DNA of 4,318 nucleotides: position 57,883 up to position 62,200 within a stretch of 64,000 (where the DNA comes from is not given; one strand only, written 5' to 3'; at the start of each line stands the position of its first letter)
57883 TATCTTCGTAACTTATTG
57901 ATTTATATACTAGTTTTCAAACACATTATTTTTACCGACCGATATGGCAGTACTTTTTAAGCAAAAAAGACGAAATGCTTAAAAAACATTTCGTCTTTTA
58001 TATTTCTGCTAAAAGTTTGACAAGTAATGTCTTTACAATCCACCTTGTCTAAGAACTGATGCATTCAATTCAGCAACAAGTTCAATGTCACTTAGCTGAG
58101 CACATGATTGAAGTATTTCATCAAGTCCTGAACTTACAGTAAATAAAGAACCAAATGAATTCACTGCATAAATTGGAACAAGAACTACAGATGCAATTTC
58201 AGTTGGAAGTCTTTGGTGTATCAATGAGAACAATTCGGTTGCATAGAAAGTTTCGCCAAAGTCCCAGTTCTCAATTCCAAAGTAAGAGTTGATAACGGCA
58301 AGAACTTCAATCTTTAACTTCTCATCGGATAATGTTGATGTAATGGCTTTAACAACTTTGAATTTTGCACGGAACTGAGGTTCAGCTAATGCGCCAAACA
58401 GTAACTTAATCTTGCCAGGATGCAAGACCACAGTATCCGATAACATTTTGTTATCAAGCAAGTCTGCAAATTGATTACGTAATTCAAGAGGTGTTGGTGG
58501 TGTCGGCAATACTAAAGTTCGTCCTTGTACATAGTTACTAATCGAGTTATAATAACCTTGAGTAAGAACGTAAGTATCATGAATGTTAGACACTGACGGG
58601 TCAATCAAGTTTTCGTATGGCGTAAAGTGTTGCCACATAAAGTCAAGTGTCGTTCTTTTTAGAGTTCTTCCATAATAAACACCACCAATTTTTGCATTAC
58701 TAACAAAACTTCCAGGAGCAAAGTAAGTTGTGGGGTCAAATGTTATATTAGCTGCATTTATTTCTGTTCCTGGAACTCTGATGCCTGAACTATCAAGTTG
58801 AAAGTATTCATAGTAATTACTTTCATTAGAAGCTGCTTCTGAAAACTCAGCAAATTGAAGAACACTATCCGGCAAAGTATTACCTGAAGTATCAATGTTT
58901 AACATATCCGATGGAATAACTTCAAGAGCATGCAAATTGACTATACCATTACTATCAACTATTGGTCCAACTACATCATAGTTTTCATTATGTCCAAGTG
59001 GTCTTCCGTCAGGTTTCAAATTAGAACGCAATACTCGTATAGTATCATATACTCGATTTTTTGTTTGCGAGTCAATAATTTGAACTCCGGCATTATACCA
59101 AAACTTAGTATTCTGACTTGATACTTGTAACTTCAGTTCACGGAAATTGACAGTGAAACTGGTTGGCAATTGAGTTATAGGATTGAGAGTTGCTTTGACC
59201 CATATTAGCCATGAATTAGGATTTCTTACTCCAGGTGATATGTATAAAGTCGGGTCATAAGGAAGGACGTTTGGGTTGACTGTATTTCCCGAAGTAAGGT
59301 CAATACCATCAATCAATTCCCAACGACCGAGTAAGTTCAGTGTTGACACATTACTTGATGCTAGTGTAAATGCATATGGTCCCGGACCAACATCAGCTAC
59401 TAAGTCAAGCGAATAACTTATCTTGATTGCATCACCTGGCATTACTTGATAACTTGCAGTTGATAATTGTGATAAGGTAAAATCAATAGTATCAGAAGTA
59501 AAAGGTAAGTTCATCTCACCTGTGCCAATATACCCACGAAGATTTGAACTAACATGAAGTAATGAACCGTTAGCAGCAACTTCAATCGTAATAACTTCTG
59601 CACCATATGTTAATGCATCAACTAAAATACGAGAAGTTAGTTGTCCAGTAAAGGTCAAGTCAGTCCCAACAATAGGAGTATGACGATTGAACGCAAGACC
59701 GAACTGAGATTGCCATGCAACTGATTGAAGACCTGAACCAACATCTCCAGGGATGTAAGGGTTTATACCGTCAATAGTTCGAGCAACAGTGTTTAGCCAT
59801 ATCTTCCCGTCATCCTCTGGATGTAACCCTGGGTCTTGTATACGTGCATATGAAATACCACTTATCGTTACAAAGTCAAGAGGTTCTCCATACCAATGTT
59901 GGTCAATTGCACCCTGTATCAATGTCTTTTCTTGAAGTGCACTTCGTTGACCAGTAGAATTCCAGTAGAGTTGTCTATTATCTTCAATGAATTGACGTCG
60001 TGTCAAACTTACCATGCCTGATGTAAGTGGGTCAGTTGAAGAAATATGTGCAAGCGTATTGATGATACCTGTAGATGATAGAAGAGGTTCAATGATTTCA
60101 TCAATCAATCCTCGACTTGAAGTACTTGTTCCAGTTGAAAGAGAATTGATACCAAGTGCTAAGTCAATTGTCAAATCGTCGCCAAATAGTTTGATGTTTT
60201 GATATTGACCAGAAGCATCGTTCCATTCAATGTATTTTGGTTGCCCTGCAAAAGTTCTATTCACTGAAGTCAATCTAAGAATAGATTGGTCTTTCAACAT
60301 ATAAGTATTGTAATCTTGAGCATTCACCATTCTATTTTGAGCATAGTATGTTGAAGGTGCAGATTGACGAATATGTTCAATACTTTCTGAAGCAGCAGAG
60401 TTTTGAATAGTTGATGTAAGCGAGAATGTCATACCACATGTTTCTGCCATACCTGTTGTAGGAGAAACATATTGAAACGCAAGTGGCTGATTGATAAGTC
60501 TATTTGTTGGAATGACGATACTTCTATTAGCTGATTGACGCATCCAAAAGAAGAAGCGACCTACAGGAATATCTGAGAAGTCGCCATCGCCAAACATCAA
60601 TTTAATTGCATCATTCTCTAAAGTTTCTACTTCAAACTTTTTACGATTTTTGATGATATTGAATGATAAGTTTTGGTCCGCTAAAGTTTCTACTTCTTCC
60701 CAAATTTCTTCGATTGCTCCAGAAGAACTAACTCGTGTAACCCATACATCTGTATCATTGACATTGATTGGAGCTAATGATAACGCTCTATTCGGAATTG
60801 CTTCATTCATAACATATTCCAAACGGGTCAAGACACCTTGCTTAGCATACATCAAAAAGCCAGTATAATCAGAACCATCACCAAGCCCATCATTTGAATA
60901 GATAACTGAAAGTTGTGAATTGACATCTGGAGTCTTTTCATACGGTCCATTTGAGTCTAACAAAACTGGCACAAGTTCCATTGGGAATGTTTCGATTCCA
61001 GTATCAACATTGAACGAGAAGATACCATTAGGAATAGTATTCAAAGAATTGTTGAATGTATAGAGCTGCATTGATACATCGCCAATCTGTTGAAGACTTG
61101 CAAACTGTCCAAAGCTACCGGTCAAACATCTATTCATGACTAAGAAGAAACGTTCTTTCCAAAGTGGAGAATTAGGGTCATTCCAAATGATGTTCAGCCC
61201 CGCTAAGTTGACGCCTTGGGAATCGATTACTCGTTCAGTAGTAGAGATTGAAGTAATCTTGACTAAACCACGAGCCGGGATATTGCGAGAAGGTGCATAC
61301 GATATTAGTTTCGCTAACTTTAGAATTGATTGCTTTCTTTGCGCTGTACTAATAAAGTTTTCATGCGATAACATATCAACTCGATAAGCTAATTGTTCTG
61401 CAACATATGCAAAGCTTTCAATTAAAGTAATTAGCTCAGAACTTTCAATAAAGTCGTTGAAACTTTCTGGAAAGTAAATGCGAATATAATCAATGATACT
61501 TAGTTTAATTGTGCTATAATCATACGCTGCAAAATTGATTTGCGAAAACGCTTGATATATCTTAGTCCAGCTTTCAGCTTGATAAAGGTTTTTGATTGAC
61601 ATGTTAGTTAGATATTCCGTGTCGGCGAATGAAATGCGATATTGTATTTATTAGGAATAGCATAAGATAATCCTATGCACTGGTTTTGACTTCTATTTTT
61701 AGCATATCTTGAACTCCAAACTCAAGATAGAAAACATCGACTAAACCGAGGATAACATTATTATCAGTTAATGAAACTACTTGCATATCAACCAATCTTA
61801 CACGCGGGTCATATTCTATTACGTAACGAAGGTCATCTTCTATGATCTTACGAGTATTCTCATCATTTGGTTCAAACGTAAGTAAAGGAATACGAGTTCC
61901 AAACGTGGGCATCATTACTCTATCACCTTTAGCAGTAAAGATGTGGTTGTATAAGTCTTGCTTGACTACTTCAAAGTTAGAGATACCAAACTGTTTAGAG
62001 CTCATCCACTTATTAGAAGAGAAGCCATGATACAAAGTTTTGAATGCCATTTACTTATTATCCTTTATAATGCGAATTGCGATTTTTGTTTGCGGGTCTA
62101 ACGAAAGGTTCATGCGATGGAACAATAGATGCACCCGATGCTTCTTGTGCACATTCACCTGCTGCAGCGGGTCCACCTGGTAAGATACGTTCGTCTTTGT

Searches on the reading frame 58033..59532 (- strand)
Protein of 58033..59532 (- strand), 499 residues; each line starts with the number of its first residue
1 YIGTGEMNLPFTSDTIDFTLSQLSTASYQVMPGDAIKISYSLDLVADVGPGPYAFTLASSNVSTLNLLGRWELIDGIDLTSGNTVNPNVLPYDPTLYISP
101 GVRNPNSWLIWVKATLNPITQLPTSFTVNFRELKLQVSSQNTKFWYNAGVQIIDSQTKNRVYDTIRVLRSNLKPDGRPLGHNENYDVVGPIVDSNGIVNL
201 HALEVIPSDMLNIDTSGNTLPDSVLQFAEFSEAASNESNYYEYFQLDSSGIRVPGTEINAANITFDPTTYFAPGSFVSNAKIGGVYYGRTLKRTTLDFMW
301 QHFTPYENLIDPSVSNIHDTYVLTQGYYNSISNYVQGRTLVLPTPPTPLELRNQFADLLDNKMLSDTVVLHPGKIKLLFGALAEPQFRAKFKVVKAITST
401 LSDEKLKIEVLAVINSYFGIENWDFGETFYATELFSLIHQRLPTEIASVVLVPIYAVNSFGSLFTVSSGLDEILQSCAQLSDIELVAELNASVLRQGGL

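Call 81: find_related_loci(query=window:58033-59532:-, collection=viral_contigs, flank=2500)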
Query window:58033-59532:- (499 aa) in viral_contigs; peptide patterns used: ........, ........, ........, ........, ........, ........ (x = any residue, [..] = any of these).
39 stretches matched a pattern; 30 encode a relative of the query (tblastn E <= 1e-3); 30 distinct loci.
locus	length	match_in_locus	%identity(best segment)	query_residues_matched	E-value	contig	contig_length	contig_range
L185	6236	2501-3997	92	1-499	0e+0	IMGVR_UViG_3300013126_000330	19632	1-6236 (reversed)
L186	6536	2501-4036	55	2-497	0e+0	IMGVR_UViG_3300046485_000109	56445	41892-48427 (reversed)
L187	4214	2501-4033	56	2-497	0e+0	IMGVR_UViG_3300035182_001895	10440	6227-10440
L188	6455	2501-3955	50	16-496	3e-151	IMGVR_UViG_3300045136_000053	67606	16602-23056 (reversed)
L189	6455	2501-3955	50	16-496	3e-151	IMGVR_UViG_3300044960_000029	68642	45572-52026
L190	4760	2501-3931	48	5-496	5e-137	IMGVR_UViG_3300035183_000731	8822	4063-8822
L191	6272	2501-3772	49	65-496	2e-134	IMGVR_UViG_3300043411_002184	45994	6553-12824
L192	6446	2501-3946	46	18-496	9e-133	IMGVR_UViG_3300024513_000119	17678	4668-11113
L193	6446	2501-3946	46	18-496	9e-133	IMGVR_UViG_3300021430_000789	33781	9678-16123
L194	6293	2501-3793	48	65-496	1e-130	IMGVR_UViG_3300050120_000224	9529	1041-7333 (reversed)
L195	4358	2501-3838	49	65-496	2e-131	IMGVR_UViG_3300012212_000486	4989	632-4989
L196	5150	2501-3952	47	3-496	8e-127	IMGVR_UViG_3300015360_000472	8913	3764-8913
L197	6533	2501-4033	56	2-497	0e+0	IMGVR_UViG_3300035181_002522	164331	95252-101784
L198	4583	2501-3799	46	65-495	8e-118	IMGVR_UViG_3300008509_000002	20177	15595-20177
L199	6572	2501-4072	42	12-496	4e-108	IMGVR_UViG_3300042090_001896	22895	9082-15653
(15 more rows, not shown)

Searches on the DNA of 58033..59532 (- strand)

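Call 84: search_rna_families(source=L197, start=3900, end=5100, threshold=evalue, max_evalue=10)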
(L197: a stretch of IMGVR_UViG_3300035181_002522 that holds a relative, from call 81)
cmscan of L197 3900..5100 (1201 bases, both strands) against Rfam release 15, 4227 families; matches with E-value up to 10: 21.
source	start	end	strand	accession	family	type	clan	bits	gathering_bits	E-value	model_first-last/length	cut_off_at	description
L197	4140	4286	+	RF04134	MIR7504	Gene; miRNA;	-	28.1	83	0.017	1-124/124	no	MIR7504 microRNA precursor family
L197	4135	4291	-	RF04134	MIR7504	Gene; miRNA;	-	27.9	83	0.019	1-124/124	no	MIR7504 microRNA precursor family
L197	4140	4286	-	RF04133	MIR2646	Gene; miRNA;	-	22.1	245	0.028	49-209/256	no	MIR2646 microRNA precursor family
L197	4513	4626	+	RF00398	SNORA15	Gene; snRNA; snoRNA; HACA-box;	-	20.5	47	0.56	1-137/137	no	Small nucleolar RNA SNORA15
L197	4619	4696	+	RF00370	sroD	Gene; sRNA;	-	19.8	50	0.47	1-86/86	no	sroD RNA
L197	4139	4194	+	RF02527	SSRC38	Gene; sRNA;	-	19.6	80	0.95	1-166/166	no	Streptococcus sRNA SSRC38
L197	4673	4755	-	RF03926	MIR1435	Gene; miRNA;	-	19.6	94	5.9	1-186/186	no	MIR1435 microRNA precursor family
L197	4674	4756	+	RF01898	mir-363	Gene; miRNA;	CL00110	19.2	58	0.24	1-80/80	no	mir-363 microRNA precursor family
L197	4265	4359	+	RF00225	IRES_Tobamo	Cis-reg; IRES;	-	18.9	50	4.8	1-151/151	no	Tobamovirus internal ribosome entry site (IRES)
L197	4681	4748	+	RF00650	mir-153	Gene; miRNA;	-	18.1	54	3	1-73/73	no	mir-153 microRNA precursor family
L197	4138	4290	+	RF04130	MIR7996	Gene; miRNA;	-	17.4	119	3.3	1-190/190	no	MIR7996 microRNA precursor family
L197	4683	4744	-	RF04127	MIR8007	Gene; miRNA;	-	17.2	195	1.8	1-226/226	no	MIR8007 microRNA precursor family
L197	4878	5003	+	RF02863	sRNA_2410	Gene; sRNA;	-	16.5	61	6.8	1-196/196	no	Enterococcus sRNA 2410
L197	4676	4755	+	RF04130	MIR7996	Gene; miRNA;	-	15.8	119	7.5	1-190/190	no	MIR7996 microRNA precursor family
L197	4553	4609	+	RF02527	SSRC38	Gene; sRNA;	-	15.5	80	7.2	1-166/166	no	Streptococcus sRNA SSRC38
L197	4826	4989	+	RF02731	JA03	Gene; sRNA;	-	15.2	44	1.3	1-274/274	no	Aggregatibacter sRNA JA03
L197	4673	4755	-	RF01898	mir-363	Gene; miRNA;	CL00110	15.2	58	3.6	1-80/80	no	mir-363 microRNA precursor family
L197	4683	4746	+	RF04128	MIR8562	Gene; miRNA;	-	15.1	211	6.2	1-242/242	no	MIR8562 microRNA precursor family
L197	4409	4470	-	RF01087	PK-repZ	Cis-reg;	-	13.7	44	4.1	1-150/150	no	Pseudoknot of the regulatory region of the repZ gene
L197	4826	4866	-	RF02060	STnc410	Gene; sRNA;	-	13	50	6.7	1-158/158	no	Enterobacterial sRNA STnc410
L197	4716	4924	-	RF02041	HOTTIP_2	Gene; lncRNA;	-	10.1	80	0.55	1-374/374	no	HOXA transcript at the distal tip, conserved region 2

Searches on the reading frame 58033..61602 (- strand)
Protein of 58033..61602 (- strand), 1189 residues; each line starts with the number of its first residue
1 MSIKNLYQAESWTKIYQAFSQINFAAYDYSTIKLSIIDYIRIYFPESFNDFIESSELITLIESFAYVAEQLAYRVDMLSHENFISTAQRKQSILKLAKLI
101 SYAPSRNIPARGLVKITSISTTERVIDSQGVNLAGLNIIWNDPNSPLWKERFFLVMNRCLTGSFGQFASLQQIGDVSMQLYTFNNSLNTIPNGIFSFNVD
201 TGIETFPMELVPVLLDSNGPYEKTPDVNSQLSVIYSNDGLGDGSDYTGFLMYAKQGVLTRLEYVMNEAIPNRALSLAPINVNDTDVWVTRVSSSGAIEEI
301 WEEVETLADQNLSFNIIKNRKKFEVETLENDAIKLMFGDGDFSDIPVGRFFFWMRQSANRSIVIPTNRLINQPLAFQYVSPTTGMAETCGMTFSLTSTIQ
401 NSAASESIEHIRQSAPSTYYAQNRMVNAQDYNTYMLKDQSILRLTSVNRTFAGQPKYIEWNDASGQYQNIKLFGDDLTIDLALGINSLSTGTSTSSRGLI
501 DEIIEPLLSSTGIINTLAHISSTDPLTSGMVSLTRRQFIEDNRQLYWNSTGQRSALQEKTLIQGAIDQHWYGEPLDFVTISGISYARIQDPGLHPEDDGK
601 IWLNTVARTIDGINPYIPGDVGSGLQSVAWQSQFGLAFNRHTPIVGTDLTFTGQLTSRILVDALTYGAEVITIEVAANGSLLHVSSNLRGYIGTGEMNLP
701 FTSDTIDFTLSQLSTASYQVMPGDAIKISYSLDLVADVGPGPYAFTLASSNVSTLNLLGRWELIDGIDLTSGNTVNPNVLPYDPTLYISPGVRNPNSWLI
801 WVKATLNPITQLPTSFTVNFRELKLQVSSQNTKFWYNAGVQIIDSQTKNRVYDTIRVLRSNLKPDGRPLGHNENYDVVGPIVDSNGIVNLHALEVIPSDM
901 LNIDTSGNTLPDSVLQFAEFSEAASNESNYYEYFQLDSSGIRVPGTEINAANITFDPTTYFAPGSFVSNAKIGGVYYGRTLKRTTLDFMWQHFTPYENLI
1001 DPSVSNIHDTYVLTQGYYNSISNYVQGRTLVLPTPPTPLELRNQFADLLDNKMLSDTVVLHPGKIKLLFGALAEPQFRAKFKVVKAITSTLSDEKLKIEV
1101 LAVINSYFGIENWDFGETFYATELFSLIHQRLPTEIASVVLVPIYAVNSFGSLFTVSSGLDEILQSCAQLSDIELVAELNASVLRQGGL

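Call 10: search_protein_families(library=phrogs, proteins=[window:58033-61602:-])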
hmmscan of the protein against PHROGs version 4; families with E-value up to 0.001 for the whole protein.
window:58033-61602:- (1189 aa): 4 families
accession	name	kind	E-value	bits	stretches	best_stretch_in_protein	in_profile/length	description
phrog_10646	-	tail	5.3e-254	847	3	4-559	8-561/1142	baseplate wedge subunit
phrog_219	-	tail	1.8e-24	87.3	2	22-122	4-103/598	baseplate wedge subunit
phrog_1369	-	tail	9.7e-07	28.9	1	61-129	26-103/489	baseplate protein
phrog_6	-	tail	0.00015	21.6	1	28-119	71-160/548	baseplate wedge subunit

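Call 11: search_dna_similar(query=window:58033-61602:-, collection=phages, mode=protein, max_rows=25)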
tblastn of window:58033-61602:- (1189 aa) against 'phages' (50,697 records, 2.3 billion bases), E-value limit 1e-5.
Records with a match: 121; places in all: 121; records where one place covers at least 80% of the query: 1.
Best place of each record, by identity: <60% 121.
By first word of the organism name: Escherichia 33; Synechococcus 22; Pseudomonas 11; Klebsiella 11; Erwinia 8; Salmonella 8; Xanthomonas 4; Yersinia 4; Streptomyces 4; Stenotrophomonas 2; and 9 more.
By host as written in the record: - 32; Escherichia coli 10; Pseudomonas aeruginosa PAO1 5; Klebsiella pneumoniae 5; Salmonella enterica subsp. enterica serovar Typhimurium 4; Pseudomonas aeruginosa 3; Erwinia amylovora 3; Erwinia amylovora SNUABM_01 3; and 42 more.
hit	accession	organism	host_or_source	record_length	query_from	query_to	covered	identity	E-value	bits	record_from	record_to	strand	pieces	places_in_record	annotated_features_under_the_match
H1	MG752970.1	Ralstonia phage RsoM2USA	Ralstonia solanacearum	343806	1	1186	100%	48.2%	0e+0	1039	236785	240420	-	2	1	hypothetical protein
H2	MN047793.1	Xanthomonas phage Xoo-sp13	Xanthomonas oryzae pv. oryzae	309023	3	1186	71%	41.5%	7e-135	652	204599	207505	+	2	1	baseplate wedge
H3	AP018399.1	Xanthomonas phage XacN1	Xanthomonas citri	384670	3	1186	71%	41.2%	1e-135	660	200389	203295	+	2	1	baseplate wedge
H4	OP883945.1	Stenotrophomonas phage CM1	Stenotrophomonas maltophilia SRM01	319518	3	1186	74%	38.6%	2e-131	621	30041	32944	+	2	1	record has no annotation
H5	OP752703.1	Stenotrophomonas phage RAS14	Stenotrophomonas maltophilia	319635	3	1186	74%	38.6%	2e-131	621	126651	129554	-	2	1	hypothetical protein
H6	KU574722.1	Pectobacterium phage vB_PcaM_CBB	Pectobacterium carotovorum subsp. ...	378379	5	1187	67%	36.8%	6e-97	501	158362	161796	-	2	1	baseplate wedge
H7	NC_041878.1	Pectobacterium phage vB_PcaM_CBB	Pectobacterium carotovorum subsp. ...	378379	5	1187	67%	36.8%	6e-97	501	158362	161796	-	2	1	baseplate wedge subunit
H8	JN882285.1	Cronobacter phage vB_CsaM_GAP32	Cronobacter sakazakii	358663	5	1187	61%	38.3%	5e-98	505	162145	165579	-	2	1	baseplate wedge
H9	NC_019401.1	Cronobacter phage vB_CsaM_GAP32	Cronobacter sakazakii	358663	5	1187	61%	38.3%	5e-98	505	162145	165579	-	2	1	baseplate wedge subunit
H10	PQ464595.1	Erwinia phage Kaldavass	Erwinia aphidicola W09_2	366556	5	1187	61%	37.7%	3e-96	496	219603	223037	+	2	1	baseplate wedge subunit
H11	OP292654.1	Xanthomonas phage XbC2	Xanthomonas vesicatoria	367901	5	1187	61%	37.1%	3e-94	490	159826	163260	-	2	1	baseplate wedge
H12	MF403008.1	Agrobacterium phage Atu_ph07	Agrobacterium tumefaciens C58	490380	6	1176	56%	40.0%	5e-101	510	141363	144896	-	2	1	hypothetical protein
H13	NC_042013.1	Agrobacterium phage Atu_ph07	Agrobacterium tumefaciens C58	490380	6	1176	56%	40.0%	5e-101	510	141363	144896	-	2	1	baseplate wedge subunit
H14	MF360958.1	Salicola phage SCTP-2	Salicola sp. PV4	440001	5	1186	61%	36.7%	3e-94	481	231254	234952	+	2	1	239: hypothetical protein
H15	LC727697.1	Pseudomonas phage sp. 30-2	Pseudomonas aeruginosa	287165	5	1185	57%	39.2%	2e-92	498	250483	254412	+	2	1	hypothetical protein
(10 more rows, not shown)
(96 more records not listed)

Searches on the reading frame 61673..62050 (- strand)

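Call 10: search_protein_families(library=phrogs, proteins=[window:61673-62050:-])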
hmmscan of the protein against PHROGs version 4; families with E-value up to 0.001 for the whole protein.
window:61673-62050:- (125 aa): 3 families
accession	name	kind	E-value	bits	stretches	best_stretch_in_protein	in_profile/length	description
phrog_261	-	tail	1.9e-16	61.7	1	24-100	42-119/312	baseplate wedge subunit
phrog_43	-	tail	1.6e-12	48.2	1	17-104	10-98/126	baseplate wedge subunit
phrog_975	-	tail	2.8e-09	37.4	1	27-100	135-208/238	baseplate protein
